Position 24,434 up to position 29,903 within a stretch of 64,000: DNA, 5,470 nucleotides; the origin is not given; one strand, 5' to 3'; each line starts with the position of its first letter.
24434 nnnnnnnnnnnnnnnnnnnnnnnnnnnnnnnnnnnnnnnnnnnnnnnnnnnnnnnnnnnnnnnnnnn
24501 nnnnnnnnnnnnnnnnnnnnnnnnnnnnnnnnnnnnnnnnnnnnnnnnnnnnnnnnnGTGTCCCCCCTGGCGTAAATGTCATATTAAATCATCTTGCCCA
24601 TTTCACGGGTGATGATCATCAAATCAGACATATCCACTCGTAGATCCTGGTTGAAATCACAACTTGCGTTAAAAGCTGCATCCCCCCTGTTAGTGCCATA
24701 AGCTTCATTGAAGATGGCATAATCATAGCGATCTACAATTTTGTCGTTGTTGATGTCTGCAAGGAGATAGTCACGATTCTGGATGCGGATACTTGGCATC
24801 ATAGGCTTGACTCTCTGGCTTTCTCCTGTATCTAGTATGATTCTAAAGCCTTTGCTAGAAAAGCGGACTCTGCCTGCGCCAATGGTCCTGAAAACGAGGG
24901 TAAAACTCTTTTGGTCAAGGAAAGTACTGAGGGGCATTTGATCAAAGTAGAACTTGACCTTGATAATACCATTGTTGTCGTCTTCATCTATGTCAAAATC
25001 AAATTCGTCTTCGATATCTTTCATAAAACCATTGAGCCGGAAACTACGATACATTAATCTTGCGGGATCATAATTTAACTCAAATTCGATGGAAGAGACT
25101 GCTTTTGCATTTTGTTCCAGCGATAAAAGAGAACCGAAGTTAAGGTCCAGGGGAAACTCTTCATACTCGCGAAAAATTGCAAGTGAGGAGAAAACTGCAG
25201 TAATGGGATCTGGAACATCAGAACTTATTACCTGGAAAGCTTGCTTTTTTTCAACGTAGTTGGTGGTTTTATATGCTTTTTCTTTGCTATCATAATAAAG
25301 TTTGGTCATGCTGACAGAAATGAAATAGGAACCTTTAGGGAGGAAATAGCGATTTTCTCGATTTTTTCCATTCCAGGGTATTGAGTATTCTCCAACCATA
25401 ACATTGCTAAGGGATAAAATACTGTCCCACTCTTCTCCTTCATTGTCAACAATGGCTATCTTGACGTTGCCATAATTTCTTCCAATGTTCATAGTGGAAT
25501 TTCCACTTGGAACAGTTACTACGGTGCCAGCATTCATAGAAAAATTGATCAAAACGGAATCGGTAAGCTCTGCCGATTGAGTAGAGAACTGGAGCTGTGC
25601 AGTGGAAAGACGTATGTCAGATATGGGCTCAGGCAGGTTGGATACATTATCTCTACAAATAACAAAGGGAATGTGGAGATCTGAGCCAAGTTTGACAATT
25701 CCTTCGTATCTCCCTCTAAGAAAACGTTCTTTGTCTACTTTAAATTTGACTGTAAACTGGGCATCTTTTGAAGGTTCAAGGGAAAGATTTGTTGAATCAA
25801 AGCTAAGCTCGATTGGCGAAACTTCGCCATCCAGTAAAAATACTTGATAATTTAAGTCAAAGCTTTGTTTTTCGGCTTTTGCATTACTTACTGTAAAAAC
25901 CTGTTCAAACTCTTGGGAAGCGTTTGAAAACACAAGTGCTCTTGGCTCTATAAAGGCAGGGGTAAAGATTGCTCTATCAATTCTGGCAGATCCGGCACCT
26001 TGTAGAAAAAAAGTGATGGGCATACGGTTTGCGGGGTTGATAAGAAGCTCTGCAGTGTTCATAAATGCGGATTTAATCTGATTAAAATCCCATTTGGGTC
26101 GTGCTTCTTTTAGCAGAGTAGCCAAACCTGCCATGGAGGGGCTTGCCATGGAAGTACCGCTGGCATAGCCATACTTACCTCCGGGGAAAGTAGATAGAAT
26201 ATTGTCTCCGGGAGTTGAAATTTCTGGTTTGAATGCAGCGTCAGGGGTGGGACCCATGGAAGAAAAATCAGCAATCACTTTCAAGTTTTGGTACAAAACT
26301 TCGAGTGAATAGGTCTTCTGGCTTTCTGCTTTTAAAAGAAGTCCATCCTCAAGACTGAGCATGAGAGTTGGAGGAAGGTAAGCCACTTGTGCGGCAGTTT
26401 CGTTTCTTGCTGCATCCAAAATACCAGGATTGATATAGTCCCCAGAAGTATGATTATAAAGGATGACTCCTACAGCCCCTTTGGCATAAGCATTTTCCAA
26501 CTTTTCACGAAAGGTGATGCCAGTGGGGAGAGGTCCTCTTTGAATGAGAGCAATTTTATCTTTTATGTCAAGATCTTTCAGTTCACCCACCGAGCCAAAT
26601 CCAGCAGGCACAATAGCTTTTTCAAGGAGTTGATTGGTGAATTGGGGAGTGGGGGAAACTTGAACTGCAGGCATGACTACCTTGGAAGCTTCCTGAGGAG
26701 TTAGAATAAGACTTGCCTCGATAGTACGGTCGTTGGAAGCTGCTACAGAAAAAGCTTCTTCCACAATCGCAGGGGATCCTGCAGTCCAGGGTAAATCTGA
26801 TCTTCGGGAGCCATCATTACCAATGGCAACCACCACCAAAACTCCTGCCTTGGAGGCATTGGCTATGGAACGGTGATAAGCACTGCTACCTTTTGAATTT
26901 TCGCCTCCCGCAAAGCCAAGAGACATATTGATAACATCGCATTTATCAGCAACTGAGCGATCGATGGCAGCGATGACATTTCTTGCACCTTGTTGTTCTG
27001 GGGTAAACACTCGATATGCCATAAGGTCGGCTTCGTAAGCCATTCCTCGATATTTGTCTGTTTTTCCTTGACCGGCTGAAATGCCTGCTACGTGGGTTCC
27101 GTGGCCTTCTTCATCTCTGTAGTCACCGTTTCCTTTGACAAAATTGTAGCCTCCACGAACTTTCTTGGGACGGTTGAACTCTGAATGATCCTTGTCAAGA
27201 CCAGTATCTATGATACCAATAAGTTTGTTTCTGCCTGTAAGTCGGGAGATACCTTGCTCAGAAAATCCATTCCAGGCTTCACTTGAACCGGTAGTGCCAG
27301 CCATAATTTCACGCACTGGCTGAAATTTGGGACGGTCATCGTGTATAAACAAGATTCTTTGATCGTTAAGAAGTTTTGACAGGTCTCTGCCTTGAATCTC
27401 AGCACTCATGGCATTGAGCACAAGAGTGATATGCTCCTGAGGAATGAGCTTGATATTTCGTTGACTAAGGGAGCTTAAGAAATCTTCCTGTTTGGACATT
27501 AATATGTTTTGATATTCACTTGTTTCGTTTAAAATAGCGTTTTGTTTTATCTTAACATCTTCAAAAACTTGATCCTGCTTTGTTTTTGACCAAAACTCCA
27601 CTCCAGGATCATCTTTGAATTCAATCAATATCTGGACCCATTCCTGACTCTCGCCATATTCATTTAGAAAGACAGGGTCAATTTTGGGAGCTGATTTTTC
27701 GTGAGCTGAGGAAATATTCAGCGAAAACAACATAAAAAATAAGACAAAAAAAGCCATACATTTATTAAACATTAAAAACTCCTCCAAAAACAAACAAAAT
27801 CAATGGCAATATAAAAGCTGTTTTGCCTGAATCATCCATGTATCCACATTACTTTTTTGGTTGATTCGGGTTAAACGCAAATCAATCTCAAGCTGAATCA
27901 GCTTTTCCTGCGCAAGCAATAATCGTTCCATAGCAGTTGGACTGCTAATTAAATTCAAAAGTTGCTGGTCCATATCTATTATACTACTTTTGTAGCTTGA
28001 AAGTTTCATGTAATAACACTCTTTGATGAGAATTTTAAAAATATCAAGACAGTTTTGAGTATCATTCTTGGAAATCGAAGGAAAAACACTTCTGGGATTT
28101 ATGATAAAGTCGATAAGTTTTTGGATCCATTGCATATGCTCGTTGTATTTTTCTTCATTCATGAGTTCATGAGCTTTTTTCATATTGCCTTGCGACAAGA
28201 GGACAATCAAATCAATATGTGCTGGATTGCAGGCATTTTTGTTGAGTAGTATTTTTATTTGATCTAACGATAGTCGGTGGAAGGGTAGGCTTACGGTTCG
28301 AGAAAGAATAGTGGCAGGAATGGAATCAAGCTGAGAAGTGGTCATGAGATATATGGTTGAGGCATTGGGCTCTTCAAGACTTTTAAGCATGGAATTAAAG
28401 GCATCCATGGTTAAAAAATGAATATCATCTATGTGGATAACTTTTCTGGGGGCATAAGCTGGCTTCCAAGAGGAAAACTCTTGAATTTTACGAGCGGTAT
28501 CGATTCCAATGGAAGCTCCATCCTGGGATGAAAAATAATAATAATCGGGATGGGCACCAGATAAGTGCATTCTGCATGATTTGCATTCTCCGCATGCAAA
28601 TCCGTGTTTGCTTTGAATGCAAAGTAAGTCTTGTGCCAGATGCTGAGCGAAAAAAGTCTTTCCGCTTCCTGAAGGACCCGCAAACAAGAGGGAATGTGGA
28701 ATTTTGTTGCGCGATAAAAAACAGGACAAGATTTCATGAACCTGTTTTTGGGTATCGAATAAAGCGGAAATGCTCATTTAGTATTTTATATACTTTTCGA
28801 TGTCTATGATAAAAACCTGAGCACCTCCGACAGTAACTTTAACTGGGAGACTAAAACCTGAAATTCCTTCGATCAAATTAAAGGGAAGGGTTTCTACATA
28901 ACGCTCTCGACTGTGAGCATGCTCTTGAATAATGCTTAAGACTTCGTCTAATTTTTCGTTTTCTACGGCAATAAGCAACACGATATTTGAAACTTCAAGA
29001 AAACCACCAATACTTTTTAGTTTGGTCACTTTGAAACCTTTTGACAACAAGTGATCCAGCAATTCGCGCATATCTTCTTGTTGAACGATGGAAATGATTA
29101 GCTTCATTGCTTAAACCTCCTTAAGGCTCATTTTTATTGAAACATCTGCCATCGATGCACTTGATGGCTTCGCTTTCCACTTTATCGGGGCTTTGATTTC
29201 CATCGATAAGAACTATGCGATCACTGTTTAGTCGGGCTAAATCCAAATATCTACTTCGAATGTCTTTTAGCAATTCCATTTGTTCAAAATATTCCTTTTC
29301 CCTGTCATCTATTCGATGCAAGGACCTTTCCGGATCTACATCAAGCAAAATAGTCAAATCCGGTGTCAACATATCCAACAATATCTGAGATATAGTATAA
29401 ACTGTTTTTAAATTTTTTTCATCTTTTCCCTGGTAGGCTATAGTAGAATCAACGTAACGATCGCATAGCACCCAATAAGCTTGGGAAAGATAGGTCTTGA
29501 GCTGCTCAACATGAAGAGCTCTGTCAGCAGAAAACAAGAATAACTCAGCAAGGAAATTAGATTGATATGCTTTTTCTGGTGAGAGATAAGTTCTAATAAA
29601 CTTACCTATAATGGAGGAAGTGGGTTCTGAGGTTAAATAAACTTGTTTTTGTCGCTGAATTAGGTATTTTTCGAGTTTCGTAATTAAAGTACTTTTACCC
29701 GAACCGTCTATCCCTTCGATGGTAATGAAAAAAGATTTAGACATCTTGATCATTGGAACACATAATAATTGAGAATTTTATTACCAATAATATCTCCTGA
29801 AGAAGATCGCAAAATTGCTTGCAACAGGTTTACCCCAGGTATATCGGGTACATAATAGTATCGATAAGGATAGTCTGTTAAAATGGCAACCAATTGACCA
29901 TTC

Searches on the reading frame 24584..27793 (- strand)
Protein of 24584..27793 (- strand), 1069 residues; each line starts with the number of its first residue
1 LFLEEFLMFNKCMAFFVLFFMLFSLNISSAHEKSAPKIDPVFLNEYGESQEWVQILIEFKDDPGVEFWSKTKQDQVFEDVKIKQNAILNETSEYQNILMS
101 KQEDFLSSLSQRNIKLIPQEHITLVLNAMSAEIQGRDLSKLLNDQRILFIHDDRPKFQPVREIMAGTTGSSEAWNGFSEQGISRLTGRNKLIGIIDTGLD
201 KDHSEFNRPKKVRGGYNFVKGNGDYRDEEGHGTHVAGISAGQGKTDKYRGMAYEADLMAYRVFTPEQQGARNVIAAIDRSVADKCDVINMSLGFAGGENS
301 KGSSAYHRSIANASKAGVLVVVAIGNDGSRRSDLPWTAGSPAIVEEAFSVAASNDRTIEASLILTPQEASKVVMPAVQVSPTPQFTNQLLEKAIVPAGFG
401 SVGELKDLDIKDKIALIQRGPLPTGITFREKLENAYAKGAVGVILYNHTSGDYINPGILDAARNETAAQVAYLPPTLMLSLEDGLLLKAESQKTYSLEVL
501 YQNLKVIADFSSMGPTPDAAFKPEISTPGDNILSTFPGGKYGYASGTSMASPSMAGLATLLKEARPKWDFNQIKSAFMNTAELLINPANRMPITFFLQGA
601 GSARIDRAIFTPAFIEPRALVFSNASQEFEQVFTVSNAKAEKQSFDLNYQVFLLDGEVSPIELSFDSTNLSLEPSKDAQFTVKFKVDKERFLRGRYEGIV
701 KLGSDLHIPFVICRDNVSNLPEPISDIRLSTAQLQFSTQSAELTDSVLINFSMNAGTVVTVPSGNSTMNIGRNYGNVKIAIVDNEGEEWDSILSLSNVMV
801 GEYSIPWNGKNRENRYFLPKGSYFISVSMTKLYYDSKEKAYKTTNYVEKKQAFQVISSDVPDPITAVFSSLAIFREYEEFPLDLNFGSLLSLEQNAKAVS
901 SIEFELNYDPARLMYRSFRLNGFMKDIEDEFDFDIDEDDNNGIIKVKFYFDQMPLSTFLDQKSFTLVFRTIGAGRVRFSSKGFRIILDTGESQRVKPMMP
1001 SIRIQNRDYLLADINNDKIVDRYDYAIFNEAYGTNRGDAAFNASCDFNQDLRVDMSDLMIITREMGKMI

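Call 4: search_protein_families(library=pfam, proteins=[window:24584-27793:-], max_evalue=0.01)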
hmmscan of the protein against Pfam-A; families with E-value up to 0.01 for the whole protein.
window:24584-27793:- (1069 aa): 4 families
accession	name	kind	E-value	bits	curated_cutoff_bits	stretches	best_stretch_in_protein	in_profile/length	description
PF00082.27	Peptidase_S8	-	4e-52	177.8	21.8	1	187-601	1-288/288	Subtilase family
PF02225.27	PA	-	1.8e-12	47.6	23.9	1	406-485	21-93/95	PA domain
PF00404.24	Dockerin_1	-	1.8e-06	28.5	22.9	1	1012-1064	2-55/57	Dockerin type I domain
PF00963.24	Cohesin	-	0.00071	20.2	24.1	1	895-949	25-78/139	Cohesin domain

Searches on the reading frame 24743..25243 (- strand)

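Call 8: search_protein_families(library=pfam, proteins=[window:24743-25243:-], max_evalue=10)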
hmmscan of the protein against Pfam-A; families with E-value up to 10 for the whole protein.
seq(167 aa): 2 families
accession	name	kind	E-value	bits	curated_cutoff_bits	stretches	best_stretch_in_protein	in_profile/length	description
PF00963.24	Cohesin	-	0.00019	22.1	24.1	1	45-99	25-78/139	Cohesin domain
PF03646.20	FlaG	-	0.19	12.3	23.8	1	69-96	40-67/101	FlaG protein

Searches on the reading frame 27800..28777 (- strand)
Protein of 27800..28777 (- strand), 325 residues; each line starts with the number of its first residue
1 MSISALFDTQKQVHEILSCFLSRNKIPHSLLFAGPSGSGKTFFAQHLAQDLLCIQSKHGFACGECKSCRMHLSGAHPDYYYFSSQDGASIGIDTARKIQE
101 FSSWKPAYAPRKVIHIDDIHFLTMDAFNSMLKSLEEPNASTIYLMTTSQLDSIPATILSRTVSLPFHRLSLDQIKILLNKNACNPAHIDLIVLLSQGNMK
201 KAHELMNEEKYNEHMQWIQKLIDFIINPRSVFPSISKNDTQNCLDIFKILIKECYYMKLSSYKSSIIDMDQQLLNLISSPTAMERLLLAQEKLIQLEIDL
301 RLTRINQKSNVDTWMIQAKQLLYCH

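Call 4: search_protein_families(library=pfam, proteins=[window:27800-28777:-], max_evalue=0.01)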
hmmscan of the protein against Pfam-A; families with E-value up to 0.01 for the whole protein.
window:27800-28777:- (325 aa): 13 families
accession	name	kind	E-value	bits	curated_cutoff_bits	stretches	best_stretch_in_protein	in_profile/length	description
PF13177.12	DNA_pol3_delta2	-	1.9e-38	132.4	27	1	10-169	2-160/161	DNA polymerase III, delta subunit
PF00004.35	AAA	-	1.5e-09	38.8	21.2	1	30-160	1-122/131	ATPase family associated with various cellular activities (AAA)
PF06068.19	TIP49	-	4.1e-05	23.4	23.8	0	97-153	261-317/347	TIP49 P-loop domain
PF13401.12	AAA_22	-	0.00032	21.5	27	0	30-147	8-123/130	AAA domain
PF00158.32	Sigma54_activat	-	0.00071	19.7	20.2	1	10-140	5-123/168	Sigma-54 interaction domain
PF00910.28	RNA_helicase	-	0.0019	19.1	21.5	1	31-62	2-36/105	RNA helicase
PF07728.20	AAA_5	-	0.0021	18.5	22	0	30-50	2-22/139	AAA domain (dynein-related subfamily)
PF01078.27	Mg_chelatase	-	0.0043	16.9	20.3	1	28-55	23-50/207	Magnesium chelatase, subunit ChlI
PF20720.3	nSTAND3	-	0.0051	17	27.2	0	28-55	18-44/155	Novel STAND NTPase 3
PF05729.18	NACHT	-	0.0055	17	26.7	0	30-57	3-30/167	NACHT domain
PF05496.18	RuvB_N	-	0.0077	16.4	27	0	9-51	11-57/159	Holliday junction DNA helicase RuvB P-loop domain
PF02367.23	TsaE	-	0.0086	16.5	26.6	0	12-56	6-53/128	Threonylcarbamoyl adenosine biosynthesis protein TsaE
PF13479.12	AAA_24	-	0.0097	16.2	27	0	30-61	5-35/195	AAA domain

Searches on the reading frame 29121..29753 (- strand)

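Call 64: search_protein_families(library=pfam, proteins=[window:29121-29753:-], max_evalue=0.00001)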
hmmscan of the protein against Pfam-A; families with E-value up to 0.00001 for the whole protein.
window:29121-29753:- (210 aa): 2 families
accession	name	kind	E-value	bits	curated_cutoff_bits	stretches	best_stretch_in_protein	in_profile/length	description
PF02223.23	Thymidylate_kin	-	1.1e-46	159.3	27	1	12-195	1-184/185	Thymidylate kinase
PF01712.25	dNK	-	7.8e-10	39.3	27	1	10-187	1-182/203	Deoxynucleoside kinase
